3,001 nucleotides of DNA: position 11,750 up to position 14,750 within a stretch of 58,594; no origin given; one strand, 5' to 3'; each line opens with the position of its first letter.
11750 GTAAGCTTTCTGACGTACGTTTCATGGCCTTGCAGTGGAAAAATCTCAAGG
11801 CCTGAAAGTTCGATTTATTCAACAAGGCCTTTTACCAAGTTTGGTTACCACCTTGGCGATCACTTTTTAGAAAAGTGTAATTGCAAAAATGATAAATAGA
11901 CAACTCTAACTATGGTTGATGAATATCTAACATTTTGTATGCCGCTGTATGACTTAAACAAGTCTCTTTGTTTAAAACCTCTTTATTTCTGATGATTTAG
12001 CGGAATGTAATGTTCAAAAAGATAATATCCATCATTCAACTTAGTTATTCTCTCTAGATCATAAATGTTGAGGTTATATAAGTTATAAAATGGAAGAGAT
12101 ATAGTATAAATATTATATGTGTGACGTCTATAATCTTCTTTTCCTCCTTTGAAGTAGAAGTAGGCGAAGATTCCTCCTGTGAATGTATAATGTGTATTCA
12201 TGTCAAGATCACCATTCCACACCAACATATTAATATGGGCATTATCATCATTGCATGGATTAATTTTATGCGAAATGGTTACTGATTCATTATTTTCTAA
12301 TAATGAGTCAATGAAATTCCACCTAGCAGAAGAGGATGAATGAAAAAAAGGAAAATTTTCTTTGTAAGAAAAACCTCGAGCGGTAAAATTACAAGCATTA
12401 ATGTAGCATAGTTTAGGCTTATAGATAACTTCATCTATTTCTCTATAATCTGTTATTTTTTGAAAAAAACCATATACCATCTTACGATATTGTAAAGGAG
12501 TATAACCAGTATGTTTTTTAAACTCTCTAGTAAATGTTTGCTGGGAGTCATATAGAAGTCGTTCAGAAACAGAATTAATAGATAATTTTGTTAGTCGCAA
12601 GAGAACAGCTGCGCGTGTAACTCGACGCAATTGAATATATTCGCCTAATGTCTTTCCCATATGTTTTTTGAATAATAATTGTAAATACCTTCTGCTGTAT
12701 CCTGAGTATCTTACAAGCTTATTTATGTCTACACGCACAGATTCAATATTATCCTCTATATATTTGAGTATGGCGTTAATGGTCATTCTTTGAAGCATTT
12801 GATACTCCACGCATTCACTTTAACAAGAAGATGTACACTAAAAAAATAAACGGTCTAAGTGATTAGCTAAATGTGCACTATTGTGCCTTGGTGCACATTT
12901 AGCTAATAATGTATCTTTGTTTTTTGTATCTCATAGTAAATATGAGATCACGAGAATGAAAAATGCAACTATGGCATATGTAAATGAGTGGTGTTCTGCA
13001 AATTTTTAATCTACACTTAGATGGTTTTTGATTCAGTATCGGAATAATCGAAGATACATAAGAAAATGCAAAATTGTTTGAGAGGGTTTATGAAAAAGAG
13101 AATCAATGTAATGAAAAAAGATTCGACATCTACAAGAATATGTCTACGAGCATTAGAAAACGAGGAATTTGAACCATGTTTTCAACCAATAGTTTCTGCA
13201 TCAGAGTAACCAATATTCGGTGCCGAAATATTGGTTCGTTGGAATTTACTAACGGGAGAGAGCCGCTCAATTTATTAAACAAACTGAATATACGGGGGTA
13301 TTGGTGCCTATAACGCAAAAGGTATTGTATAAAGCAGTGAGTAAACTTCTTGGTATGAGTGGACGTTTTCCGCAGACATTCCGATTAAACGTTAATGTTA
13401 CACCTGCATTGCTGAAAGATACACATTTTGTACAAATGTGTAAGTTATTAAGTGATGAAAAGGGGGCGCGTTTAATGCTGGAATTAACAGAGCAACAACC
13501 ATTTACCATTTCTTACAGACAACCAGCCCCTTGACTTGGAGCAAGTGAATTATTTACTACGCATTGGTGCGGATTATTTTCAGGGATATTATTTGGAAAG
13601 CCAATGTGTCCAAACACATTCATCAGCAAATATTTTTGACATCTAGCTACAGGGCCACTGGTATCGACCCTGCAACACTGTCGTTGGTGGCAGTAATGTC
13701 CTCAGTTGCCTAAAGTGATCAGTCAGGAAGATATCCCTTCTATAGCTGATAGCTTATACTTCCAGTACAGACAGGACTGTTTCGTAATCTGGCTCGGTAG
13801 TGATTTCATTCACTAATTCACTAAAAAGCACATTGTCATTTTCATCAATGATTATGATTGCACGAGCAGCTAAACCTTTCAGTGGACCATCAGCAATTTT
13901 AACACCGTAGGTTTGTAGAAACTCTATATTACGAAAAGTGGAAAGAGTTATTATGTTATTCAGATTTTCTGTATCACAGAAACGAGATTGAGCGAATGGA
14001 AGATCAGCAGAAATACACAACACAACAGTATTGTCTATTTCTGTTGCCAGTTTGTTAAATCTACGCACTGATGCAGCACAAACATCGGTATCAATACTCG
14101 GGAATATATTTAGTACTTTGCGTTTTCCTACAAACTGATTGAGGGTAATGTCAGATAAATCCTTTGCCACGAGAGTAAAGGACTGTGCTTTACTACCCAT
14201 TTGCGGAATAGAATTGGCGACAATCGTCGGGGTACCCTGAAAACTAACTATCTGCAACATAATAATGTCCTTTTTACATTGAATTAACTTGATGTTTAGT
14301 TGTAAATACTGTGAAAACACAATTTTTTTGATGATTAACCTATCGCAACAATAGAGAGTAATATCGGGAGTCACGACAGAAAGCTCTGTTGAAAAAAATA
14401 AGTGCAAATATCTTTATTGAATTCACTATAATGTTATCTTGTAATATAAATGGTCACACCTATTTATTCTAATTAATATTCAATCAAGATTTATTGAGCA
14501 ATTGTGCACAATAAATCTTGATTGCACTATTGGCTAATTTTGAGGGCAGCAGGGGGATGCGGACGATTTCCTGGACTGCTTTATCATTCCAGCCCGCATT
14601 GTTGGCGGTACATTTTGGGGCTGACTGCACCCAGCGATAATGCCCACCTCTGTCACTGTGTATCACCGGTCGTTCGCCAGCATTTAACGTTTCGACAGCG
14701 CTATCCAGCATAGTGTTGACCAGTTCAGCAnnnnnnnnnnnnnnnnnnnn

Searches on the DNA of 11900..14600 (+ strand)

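Call 4: search_dna_similar(query=window:11900-14480:+, collection=plasmids, mode=near, max_rows=30)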
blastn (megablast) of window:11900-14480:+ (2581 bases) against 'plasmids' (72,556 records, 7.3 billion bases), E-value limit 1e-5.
Records with a match: 48; places in all: 50; records where one place covers at least 80% of the query: 47.
Best place of each record, by identity: >=99% 47; 95-99% 1.
By first word of the organism name: Escherichia 48.
By predicted mobility (MOB-suite, as given by PLSDB): conjugative 23; non-mobilizable 19; mobilizable 6.
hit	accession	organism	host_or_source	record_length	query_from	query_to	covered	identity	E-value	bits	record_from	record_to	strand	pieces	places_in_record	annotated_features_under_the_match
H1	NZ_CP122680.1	Escherichia coli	Sus scrofa,feces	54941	1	2581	100%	100.0%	0e+0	4767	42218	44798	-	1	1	helix-turn-helix transcriptional regulator | tpx: thiol peroxidase | hypothetical protein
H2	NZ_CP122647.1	Escherichia coli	Sus scrofa,feces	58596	1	2581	100%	100.0%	0e+0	4767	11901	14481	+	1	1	helix-turn-helix transcriptional regulator | tpx: thiol peroxidase | hypothetical protein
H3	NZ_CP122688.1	Escherichia coli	Sus scrofa,feces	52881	1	2581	100%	100.0%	0e+0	4767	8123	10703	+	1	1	helix-turn-helix transcriptional regulator | tpx: thiol peroxidase | hypothetical protein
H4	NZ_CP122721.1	Escherichia coli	Sus scrofa,feces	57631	1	2581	100%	100.0%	0e+0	4767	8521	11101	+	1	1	helix-turn-helix transcriptional regulator | tpx: thiol peroxidase | hypothetical protein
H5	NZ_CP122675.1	Escherichia coli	Sus scrofa,feces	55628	1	2581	100%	100.0%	0e+0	4767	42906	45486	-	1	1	helix-turn-helix transcriptional regulator | tpx: thiol peroxidase | hypothetical protein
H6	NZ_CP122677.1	Escherichia coli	Sus scrofa,feces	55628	1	2581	100%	100.0%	0e+0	4767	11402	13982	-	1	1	helix-turn-helix transcriptional regulator | tpx: thiol peroxidase | hypothetical protein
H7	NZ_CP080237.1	Escherichia coli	Sus scrofa scrofa,wild boar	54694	1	2581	100%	99.9%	0e+0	4756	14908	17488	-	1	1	helix-turn-helix transcriptional regulator | tpx: thiol peroxidase | hypothetical protein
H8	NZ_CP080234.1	Escherichia coli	Sus scrofa domesticus,clinical sample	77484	1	2581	100%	99.9%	0e+0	4756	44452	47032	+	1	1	helix-turn-helix transcriptional regulator | tpx: thiol peroxidase | hypothetical protein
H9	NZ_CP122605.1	Escherichia coli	Sus scrofa,feces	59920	1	2581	100%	99.9%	0e+0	4756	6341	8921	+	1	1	helix-turn-helix transcriptional regulator | tpx: thiol peroxidase | hypothetical protein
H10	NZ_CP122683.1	Escherichia coli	Sus scrofa,feces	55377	1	2581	100%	99.9%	0e+0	4756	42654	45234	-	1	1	helix-turn-helix transcriptional regulator | tpx: thiol peroxidase | hypothetical protein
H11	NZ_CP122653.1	Escherichia coli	Sus scrofa,feces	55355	1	2581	100%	99.9%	0e+0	4756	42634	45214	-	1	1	helix-turn-helix transcriptional regulator | tpx: thiol peroxidase | hypothetical protein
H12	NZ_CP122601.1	Escherichia coli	Sus scrofa,feces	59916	1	2581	100%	99.9%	0e+0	4756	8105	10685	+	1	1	helix-turn-helix transcriptional regulator | tpx: thiol peroxidase | hypothetical protein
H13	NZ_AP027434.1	Escherichia coli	Sus scrofa,cell culture,feces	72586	1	2581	100%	99.9%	0e+0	4756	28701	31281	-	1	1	helix-turn-helix transcriptional regulator | tpx: thiol peroxidase | hypothetical protein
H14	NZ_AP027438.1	Escherichia coli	Sus scrofa,cell culture,feces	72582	1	2581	100%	99.9%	0e+0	4756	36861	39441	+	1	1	helix-turn-helix transcriptional regulator | tpx: thiol peroxidase | hypothetical protein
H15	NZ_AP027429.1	Escherichia coli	Sus scrofa,cell culture,feces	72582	1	2581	100%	99.9%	0e+0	4756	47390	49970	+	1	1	helix-turn-helix transcriptional regulator | tpx: thiol peroxidase | hypothetical protein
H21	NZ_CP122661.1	Escherichia coli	Sus scrofa,feces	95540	1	2581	100%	99.0%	0e+0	4628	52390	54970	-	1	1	helix-turn-helix transcriptional regulator | tpx: thiol peroxidase | EAL domain-containing protein | hypothetical protein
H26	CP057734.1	Escherichia coli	culture,Pooled pig faecal samples ...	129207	1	2394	93%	100.0%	0e+0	4416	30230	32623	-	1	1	helix-turn-helix transcriptional regulator | tpx: thiol peroxidase | hypothetical protein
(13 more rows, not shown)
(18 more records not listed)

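Call 8: get_annotated_region(hit=H21, flank=8000)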
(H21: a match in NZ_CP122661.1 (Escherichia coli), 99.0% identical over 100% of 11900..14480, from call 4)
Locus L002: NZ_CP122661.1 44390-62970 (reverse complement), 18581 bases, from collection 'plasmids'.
description: Escherichia coli strain ETEC4073 plasmid unnamed1, complete sequence
organism: Escherichia coli (NCBI taxid 562)
taxonomy: Bacteria; Pseudomonadota; Gammaproteobacteria; Enterobacterales; Enterobacteriaceae; Escherichia; Escherichia coli
host: -; source: Sus scrofa,feces; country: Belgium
typing (MOB-suite, as given by PLSDB): non-mobilizable; replicon IncFIA,IncFIB; mating-pair formation MPF_T
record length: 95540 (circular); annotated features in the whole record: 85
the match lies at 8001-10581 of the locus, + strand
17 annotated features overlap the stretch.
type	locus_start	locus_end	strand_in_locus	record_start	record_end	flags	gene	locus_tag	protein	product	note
predicted_resistance_gene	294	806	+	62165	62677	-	fedA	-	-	F18 fimbrial major subunit FedA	predicted by amrfinderplus; class ; identity 97.66%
CDS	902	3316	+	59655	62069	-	fedC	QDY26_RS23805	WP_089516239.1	F18 fimbrial usher protein FedC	-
CDS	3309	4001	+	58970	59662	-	fedD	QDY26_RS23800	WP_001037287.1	F18 fimbrial chaperone FedD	-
CDS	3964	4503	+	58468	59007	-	fedE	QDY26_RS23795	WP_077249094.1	F18 fimbrial subunit FedE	-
predicted_resistance_gene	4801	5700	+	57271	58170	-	fedF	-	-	F18 fimbrial adhesin subunit FedF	predicted by amrfinderplus; class ; identity 98.67%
CDS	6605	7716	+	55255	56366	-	-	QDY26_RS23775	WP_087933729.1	IS3 family transposase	-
CDS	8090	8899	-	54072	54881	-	-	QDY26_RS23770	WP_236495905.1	helix-turn-helix transcriptional regulator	GO:0006355 - regulation of DNA-templated transcription [Evidence IEA]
CDS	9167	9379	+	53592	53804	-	-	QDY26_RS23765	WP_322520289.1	EAL domain-containing protein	-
CDS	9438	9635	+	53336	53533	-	-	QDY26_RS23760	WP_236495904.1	hypothetical protein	-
CDS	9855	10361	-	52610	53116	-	tpx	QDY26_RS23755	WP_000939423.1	thiol peroxidase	-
CDS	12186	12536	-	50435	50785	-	tnpB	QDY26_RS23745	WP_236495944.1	IS66 family insertion sequence element accessory protein TnpB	-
CDS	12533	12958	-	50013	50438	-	-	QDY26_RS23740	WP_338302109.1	transposase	GO:0006313 - DNA transposition [Evidence IEA]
CDS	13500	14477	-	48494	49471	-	-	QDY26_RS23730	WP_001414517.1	RepB family plasmid replication initiator protein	GO:0006270 - DNA replication initiation [Evidence IEA]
CDS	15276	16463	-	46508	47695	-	-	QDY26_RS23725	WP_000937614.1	IS91-like element IS91 family transposase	GO:0006313 - DNA transposition [Evidence IEA]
CDS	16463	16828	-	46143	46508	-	-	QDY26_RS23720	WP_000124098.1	hypothetical protein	-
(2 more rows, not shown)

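Call 9: search_dna_similar(query=window:13754-14260:-, collection=ecoli_genomes, mode=distant, max_rows=30, rows=spread)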
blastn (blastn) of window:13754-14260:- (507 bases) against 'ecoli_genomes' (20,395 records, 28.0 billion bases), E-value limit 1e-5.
Records with a match: 5473; places in all: 5481; records where one place covers at least 80% of the query: 5472.
Genomes with a match: 5414 of 5426; with a place that covers at least 80% of the query: 5414. Places per genome that has any: lowest 1, median 1, highest 3. On chromosomes: 5409 places; on plasmids: 72.
Best place of each record, by identity: >=99% 33; 80-90% 2; 60-80% 5438.
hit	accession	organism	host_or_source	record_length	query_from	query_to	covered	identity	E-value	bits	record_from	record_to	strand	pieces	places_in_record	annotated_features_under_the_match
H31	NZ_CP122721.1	Escherichia coli strain ETEC1748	Sus scrofa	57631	1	507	100%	100.0%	0e+0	915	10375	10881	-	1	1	tpx: thiol peroxidase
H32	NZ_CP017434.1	Escherichia coli O157:H7 strain 1130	Cattle Hide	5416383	18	507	97%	79.4%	1e-116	429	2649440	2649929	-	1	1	tpx: thiol peroxidase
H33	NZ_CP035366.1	Escherichia coli O157:H7 strain C1-057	Rectal fecal grab samples from a ...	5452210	18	507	97%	79.4%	1e-116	429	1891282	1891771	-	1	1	tpx: thiol peroxidase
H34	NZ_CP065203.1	Escherichia coli strain EC-10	Gallus gallus domesticus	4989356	18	507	97%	79.4%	1e-116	429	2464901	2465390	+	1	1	tpx: thiol peroxidase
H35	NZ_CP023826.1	Escherichia coli strain 4/4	Homo sapiens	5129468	18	507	97%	79.2%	1e-115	425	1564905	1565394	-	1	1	tpx: thiol peroxidase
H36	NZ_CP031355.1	Escherichia coli O145 strain RM8995-C1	missing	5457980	18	507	97%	79.2%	1e-115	425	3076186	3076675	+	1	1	tpx: thiol peroxidase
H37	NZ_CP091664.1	Escherichia coli strain KKa019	river water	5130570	18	507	97%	79.2%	1e-115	425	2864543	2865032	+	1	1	tpx: thiol peroxidase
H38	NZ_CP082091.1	Escherichia coli strain MS20645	Homo sapiens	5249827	18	507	97%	79.2%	1e-115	425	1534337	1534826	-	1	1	tpx: thiol peroxidase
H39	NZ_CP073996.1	Escherichia coli strain PM7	Pig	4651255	18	507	97%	79.2%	1e-115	425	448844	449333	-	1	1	tpx: thiol peroxidase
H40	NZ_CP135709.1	Escherichia coli strain TUM1857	missing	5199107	18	507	97%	79.2%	1e-115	425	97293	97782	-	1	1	tpx: thiol peroxidase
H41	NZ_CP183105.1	Escherichia coli strain 463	Homo sapiens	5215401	18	507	97%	79.2%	1e-115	425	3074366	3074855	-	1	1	tpx: thiol peroxidase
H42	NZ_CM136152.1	Escherichia coli strain PRO_A-1504-6M-A_ESBL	Homo sapiens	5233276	18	507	97%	79.2%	1e-115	425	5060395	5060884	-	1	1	tpx: thiol peroxidase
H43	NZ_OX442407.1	Escherichia coli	not provided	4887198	18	507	97%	79.2%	1e-115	425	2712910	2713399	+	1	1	tpx: thiol peroxidase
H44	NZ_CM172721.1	Escherichia coli strain FCI23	Homo sapiens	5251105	18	507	97%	79.2%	1e-115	425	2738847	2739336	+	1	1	tpx: thiol peroxidase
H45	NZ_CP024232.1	Escherichia coli O6:H16 strain 2014EL-1346-6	missing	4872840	18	507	97%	79.0%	6e-114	420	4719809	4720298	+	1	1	tpx: thiol peroxidase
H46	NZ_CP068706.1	Escherichia coli strain J53-p1-pV-hybrid-1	conjugation assay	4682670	18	507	97%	79.0%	6e-114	420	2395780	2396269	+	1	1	tpx: thiol peroxidase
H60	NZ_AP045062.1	Escherichia coli strain JNE12-007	Homo sapiens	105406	250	501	50%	75.8%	1e-41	180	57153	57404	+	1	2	tpx: thiol peroxidase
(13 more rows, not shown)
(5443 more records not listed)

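Call 29: get_annotated_region(hit=H46, flank=1500)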
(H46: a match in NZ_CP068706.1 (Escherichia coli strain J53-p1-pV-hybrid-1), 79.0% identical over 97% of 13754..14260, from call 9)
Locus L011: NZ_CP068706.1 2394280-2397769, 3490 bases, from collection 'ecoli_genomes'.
description: Escherichia coli strain J53-p1-pV-hybrid-1 chromosome, complete genome
organism: Escherichia coli strain J53-p1-pV-hybrid-1 (NCBI taxid 562)
replicon: chromosome; assembly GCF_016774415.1
host: -; source: conjugation assay; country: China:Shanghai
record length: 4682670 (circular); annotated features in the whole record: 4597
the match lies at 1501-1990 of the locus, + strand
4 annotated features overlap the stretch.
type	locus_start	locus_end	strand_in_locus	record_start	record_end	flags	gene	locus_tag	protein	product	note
CDS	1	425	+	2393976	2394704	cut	mpaA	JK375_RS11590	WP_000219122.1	murein tripeptide amidase MpaA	-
CDS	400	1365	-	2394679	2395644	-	ycjG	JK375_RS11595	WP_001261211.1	L-Ala-D/L-Glu epimerase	-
CDS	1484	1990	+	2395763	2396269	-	tpx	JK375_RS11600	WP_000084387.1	thiol peroxidase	-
CDS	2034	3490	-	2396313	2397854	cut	tyrR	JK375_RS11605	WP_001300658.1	transcriptional regulator TyrR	-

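Call 30: get_annotated_region(hit=H60, flank=6000)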
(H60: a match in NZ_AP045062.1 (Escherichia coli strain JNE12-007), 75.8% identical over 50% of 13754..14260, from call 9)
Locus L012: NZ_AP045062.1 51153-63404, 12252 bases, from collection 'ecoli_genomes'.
description: Escherichia coli strain JNE12-007 plasmid pJNE12-007_1, complete sequence
organism: Escherichia coli strain JNE12-007 (NCBI taxid 562)
replicon: plasmid pJNE12-007_1; assembly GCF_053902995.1
host: Homo sapiens; source: -; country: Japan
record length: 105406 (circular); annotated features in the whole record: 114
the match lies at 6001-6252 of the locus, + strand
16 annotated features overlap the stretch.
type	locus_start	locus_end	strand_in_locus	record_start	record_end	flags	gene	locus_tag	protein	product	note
CDS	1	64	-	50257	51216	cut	-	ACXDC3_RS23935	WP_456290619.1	lipid A deacylase LpxR family protein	-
CDS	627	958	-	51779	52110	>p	-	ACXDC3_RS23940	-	ISNCY family transposase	frameshifted; incomplete; partial in the middle of a contig; missing N-terminus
CDS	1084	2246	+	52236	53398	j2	-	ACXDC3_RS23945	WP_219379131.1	IS3-like element IS3 family transposase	programmed frameshift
CDS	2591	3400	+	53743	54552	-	-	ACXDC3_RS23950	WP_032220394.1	hypothetical protein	-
CDS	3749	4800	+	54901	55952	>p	-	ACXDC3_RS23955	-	ISNCY family transposase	frameshifted; internal stop; incomplete; partial in the middle of a contig; missing C-terminus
CDS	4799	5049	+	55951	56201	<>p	-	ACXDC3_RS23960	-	ISNCY family transposase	frameshifted; incomplete; partial in the middle of a contig; missing N-terminus and C-terminus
CDS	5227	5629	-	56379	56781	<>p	-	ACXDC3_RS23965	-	hypothetical protein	frameshifted; internal stop; incomplete; partial in the middle of a contig; missing N-terminus and C-terminus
CDS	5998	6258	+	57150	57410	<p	tpx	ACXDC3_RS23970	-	thiol peroxidase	incomplete; partial in the middle of a contig; missing N-terminus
CDS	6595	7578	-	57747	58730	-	-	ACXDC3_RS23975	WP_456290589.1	IS481 family transposase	-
CDS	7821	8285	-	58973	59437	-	-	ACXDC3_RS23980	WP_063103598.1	hypothetical protein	-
CDS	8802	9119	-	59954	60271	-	-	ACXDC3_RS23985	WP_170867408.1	helix-turn-helix domain-containing protein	-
CDS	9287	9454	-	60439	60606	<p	-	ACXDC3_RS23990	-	transposase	incomplete; partial in the middle of a contig; missing C-terminus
CDS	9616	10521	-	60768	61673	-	-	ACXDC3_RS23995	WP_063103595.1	DMT family transporter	-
CDS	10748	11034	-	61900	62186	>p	-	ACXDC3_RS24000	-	integrase core domain-containing protein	frameshifted; incomplete; partial in the middle of a contig; missing N-terminus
CDS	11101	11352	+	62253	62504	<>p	-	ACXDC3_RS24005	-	DDE-type integrase/transposase/recombinase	incomplete; partial in the middle of a contig; missing N-terminus and C-terminus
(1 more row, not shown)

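Call 38: search_dna_similar(query=L005:8001-10476:+, collection=plasmids, mode=near, max_rows=40, rows=spread)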
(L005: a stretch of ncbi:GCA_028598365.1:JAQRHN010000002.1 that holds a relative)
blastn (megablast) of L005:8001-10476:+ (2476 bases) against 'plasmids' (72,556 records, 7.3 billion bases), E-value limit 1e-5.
Records with a match: 48; places in all: 99; records where one place covers at least 80% of the query: 47.
Best place of each record, by identity: 80-90% 48.
By first word of the organism name: Escherichia 48.
By predicted mobility (MOB-suite, as given by PLSDB): conjugative 23; non-mobilizable 19; mobilizable 6.
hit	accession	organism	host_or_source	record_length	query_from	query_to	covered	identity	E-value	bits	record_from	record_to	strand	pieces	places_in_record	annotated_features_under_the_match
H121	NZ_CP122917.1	Escherichia coli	Sus scrofa,feces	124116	1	2476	90%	85.8%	0e+0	2339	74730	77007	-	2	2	helix-turn-helix transcriptional regulator | tpx: thiol peroxidase | hypothetical protein | EAL domain-containing protein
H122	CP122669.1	Escherichia coli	Sus scrofa,feces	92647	1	2476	90%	85.7%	0e+0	2323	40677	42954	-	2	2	helix-turn-helix transcriptional regulator | tpx: thiol peroxidase | hypothetical protein | EAL domain-containing protein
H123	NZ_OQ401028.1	Escherichia coli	-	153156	1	2476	90%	85.7%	0e+0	2322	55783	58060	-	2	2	helix-turn-helix transcriptional regulator | tpx: thiol peroxidase | hypothetical protein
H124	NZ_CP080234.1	Escherichia coli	Sus scrofa domesticus,clinical sample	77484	1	2476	90%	85.6%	0e+0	2317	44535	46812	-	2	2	helix-turn-helix transcriptional regulator | tpx: thiol peroxidase | hypothetical protein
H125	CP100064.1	Escherichia coli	cell culture,feces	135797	1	2476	90%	85.6%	0e+0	2317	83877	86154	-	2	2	helix-turn-helix transcriptional regulator | tpx: thiol peroxidase | hypothetical protein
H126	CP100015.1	Escherichia coli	cell culture,gut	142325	1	2476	90%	85.6%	0e+0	2317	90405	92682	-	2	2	helix-turn-helix transcriptional regulator | tpx: thiol peroxidase | hypothetical protein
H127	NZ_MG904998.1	Escherichia coli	pig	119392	1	2476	90%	85.6%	0e+0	2317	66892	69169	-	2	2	helix-turn-helix transcriptional regulator | tpx: thiol peroxidase | hypothetical protein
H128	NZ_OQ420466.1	Escherichia coli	-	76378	1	2476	90%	85.6%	0e+0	2317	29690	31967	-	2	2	helix-turn-helix transcriptional regulator | tpx: thiol peroxidase | hypothetical protein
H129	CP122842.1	Escherichia coli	Sus scrofa,feces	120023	1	2476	90%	85.6%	0e+0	2317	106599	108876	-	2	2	helix-turn-helix transcriptional regulator | tpx: thiol peroxidase | hypothetical protein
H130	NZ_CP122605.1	Escherichia coli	Sus scrofa,feces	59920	1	2476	90%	85.6%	0e+0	2317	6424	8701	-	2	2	helix-turn-helix transcriptional regulator | tpx: thiol peroxidase | hypothetical protein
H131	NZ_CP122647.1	Escherichia coli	Sus scrofa,feces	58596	1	2476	90%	85.6%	0e+0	2317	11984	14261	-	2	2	helix-turn-helix transcriptional regulator | tpx: thiol peroxidase | hypothetical protein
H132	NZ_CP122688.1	Escherichia coli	Sus scrofa,feces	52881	1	2476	90%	85.6%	0e+0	2317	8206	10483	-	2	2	helix-turn-helix transcriptional regulator | tpx: thiol peroxidase | hypothetical protein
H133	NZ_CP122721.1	Escherichia coli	Sus scrofa,feces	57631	1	2476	90%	85.6%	0e+0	2317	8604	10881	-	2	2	helix-turn-helix transcriptional regulator | tpx: thiol peroxidase | hypothetical protein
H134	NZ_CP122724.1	Escherichia coli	Sus scrofa,feces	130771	1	2476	90%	85.6%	0e+0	2317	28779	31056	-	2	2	helix-turn-helix transcriptional regulator | tpx: thiol peroxidase | hypothetical protein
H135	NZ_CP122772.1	Escherichia coli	Sus scrofa,feces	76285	1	2476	90%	85.6%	0e+0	2317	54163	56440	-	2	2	helix-turn-helix transcriptional regulator | tpx: thiol peroxidase | hypothetical protein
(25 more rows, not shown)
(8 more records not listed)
